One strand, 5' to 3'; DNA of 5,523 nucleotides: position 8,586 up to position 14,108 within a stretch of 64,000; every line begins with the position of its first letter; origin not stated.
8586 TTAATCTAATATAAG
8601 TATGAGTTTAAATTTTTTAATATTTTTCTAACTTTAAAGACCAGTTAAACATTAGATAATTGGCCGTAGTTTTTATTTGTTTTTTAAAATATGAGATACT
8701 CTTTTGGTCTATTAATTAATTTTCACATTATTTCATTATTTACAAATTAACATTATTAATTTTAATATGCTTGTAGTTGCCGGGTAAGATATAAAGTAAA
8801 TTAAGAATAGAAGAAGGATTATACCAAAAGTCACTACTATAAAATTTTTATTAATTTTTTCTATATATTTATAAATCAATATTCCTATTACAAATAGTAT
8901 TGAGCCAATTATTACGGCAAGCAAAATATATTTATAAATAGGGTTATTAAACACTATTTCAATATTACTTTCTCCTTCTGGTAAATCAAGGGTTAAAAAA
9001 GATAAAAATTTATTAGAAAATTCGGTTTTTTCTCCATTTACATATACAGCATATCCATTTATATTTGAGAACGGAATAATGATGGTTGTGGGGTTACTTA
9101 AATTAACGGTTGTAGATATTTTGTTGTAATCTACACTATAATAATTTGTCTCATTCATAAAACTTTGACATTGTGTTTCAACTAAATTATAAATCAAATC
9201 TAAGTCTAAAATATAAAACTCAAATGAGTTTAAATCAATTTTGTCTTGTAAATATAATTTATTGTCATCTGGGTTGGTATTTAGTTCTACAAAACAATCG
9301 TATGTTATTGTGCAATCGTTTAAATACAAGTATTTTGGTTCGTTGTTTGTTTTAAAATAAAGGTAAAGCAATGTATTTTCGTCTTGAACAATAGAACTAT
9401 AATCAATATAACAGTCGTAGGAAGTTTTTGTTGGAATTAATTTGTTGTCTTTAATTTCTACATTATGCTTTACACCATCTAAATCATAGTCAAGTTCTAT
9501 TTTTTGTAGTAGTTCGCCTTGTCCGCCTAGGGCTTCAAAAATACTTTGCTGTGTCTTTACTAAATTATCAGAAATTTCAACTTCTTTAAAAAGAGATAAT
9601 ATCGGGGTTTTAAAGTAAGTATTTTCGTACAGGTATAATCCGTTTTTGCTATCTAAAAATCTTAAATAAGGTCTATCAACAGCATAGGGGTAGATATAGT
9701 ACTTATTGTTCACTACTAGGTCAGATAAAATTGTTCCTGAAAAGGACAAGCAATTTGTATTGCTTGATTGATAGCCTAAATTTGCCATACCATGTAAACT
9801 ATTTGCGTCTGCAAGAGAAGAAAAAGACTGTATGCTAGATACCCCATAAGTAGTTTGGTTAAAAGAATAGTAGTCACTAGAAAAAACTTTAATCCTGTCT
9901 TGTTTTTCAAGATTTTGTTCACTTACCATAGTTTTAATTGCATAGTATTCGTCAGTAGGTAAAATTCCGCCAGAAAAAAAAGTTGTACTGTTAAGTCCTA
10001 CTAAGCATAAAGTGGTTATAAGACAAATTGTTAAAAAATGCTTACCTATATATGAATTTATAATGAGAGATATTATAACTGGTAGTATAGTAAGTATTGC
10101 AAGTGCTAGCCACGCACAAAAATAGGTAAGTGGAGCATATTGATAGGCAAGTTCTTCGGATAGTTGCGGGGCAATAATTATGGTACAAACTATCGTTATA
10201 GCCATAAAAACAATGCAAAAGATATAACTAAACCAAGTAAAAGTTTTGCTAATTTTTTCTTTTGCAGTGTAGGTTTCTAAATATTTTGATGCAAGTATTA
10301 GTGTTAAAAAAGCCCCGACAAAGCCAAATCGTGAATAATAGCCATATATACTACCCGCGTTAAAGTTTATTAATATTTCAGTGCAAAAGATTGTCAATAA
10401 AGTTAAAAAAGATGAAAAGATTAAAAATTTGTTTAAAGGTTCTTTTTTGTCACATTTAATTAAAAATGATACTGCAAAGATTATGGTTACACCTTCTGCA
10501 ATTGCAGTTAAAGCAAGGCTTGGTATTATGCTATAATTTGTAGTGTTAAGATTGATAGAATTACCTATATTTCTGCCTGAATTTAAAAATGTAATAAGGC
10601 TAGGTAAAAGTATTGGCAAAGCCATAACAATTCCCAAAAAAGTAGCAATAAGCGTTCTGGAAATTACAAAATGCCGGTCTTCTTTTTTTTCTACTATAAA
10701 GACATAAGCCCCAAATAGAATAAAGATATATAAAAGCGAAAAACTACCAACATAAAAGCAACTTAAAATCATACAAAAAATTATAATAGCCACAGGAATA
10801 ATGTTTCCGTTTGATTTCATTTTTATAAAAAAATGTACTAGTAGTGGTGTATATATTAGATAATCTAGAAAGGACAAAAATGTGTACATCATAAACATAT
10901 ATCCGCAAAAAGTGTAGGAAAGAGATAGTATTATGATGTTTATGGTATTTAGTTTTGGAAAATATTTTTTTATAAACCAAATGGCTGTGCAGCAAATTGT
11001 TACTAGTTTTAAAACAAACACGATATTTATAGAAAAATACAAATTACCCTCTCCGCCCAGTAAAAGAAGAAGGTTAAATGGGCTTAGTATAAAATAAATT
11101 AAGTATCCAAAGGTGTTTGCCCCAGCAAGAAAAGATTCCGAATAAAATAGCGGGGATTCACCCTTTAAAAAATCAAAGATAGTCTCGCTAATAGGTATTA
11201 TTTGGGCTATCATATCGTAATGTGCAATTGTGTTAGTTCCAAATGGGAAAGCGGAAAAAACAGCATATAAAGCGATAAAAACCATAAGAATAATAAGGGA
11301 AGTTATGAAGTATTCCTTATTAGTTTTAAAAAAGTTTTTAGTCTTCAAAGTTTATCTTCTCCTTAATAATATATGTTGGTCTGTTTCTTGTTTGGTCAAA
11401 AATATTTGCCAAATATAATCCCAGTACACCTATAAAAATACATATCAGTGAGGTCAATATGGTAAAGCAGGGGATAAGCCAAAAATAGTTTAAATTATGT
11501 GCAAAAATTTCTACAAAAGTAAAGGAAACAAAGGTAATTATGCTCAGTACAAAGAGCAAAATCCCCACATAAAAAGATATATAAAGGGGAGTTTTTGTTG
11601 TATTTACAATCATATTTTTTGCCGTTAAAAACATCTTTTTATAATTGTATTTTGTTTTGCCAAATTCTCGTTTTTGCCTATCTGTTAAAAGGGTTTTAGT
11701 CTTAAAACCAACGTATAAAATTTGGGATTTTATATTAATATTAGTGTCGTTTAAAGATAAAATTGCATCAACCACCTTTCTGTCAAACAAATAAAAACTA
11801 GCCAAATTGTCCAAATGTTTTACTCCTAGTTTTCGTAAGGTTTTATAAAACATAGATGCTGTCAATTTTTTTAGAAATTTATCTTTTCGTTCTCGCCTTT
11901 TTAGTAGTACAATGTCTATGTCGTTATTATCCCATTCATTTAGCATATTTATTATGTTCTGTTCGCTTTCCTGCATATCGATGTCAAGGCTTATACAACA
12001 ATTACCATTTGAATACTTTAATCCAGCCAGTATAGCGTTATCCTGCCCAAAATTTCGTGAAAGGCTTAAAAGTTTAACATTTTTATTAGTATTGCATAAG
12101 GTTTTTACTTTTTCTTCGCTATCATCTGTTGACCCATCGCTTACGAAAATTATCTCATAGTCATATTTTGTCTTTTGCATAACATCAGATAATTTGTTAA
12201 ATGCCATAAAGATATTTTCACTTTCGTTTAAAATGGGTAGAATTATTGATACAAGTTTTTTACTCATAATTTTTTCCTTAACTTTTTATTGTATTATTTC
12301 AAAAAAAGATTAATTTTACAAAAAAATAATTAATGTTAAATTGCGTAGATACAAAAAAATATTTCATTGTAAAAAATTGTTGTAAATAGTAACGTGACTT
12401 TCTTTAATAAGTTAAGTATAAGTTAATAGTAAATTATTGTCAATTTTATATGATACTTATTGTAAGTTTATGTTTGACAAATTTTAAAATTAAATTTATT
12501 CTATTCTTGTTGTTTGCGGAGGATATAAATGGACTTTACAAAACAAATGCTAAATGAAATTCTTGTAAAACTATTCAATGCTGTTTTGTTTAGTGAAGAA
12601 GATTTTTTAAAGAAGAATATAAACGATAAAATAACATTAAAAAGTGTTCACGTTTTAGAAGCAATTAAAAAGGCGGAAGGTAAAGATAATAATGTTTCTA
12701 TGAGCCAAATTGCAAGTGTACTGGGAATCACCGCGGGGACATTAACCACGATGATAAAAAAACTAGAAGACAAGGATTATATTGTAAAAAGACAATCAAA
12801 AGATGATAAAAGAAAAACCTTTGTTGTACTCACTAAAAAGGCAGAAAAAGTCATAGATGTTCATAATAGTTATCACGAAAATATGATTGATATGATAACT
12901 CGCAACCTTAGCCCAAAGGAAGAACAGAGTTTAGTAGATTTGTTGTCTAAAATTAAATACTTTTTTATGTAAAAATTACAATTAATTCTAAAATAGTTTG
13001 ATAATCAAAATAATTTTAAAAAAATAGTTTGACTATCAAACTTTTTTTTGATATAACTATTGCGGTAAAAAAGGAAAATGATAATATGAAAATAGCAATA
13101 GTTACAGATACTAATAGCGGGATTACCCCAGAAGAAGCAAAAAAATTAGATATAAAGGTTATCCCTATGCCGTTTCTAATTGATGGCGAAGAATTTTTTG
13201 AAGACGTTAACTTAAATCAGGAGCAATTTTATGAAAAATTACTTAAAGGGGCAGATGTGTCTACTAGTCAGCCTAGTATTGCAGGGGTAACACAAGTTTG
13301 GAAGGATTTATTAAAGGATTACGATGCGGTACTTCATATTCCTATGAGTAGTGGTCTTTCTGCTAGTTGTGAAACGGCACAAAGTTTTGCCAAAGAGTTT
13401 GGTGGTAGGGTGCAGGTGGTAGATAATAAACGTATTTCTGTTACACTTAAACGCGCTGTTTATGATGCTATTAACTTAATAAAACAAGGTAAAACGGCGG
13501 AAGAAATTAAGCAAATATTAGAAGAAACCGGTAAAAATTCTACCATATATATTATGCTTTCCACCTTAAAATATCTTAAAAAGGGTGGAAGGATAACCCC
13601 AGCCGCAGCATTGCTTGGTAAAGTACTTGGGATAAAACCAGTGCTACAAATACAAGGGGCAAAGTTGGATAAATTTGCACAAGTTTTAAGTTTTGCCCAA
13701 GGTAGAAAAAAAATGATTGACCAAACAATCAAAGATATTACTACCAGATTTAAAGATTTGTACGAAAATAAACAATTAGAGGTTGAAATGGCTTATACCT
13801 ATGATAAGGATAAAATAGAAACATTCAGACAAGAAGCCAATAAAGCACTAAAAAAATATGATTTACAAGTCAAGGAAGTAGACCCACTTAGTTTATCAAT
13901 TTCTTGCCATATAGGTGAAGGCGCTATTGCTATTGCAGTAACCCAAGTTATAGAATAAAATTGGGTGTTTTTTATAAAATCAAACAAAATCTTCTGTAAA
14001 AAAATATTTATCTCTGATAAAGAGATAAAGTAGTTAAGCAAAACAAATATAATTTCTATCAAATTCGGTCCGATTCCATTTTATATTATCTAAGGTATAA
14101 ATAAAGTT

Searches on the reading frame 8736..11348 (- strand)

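Call 48: search_protein_families(library=pfam, proteins=[window:8736-11348:-])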
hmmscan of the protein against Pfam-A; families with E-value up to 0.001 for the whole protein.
window:8736-11348:- (870 aa): 1 family
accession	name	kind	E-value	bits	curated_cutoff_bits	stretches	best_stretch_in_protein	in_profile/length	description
PF09586.16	YfhO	-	2.2e-61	208.7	28.5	1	20-809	5-832/835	Bacterial membrane protein YfhO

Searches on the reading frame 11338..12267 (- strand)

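Call 48: search_protein_families(library=pfam, proteins=[window:11338-12267:-])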
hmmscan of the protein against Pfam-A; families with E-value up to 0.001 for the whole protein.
window:11338-12267:- (309 aa): 2 families
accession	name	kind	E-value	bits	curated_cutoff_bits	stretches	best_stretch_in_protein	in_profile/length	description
PF00535.33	Glycos_transf_2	-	2.2e-24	86.7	23.3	1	7-167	1-165/168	Glycosyl transferase family 2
PF10111.15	Glyco_tranf_2_2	-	2.3e-07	31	27.3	1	7-110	1-104/276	Glycosyltransferase like family 2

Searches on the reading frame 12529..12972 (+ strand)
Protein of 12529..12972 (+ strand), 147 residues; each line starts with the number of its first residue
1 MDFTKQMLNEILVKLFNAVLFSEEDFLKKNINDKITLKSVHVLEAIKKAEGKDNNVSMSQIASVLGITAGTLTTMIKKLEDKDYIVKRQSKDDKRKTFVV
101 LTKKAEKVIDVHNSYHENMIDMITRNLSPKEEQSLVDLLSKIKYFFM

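Call 48: search_protein_families(library=pfam, proteins=[window:12529-12972:+])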
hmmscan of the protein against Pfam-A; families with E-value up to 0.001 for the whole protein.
window:12529-12972:+ (147 aa): 8 families
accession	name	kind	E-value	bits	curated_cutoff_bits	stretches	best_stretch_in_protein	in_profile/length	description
PF01047.28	MarR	-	1.2e-12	47.9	24.6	1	35-96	1-58/59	MarR family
PF12802.13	MarR_2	-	4.8e-12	46.3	27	1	35-95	3-60/61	MarR family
PF22381.2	Staph_reg_Sar_Rot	-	2.1e-11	44.2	27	1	33-110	10-83/85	Transcriptional regulator SarA/Rot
PF13463.12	HTH_27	-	3.4e-10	40.5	22.2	1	42-105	8-68/68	Winged helix DNA-binding domain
PF01325.25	Fe_dep_repress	-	6.8e-07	29.8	26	1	42-87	9-54/60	Iron dependent repressor, N-terminal DNA binding domain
PF13412.12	HTH_24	-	7.3e-07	29.1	21.9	1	52-85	14-47/48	Winged helix-turn-helix DNA-binding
PF13601.12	HTH_34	-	2.8e-06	27.8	27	1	53-104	12-64/80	Winged helix DNA-binding domain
PF13545.12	HTH_Crp_2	-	0.00031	21.1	27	1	55-88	22-55/70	Crp-like helix-turn-helix domain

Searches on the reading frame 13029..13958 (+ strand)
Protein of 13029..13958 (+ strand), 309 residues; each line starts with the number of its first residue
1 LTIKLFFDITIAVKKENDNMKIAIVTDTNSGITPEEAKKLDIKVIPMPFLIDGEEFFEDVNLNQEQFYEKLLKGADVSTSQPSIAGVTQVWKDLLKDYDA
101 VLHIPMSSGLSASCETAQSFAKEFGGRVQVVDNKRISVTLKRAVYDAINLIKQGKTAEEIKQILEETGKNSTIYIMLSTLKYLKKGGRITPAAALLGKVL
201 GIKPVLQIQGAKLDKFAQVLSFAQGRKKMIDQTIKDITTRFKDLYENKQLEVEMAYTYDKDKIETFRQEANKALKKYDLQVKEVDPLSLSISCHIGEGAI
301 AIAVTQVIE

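Call 48: search_protein_families(library=pfam, proteins=[window:13029-13958:+])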
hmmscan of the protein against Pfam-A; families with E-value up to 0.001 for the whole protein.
window:13029-13958:+ (309 aa): 1 family
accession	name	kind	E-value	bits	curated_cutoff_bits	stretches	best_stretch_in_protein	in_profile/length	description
PF02645.21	DegV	-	2.1e-64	218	27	1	21-304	1-277/280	Uncharacterised protein, DegV family COG1307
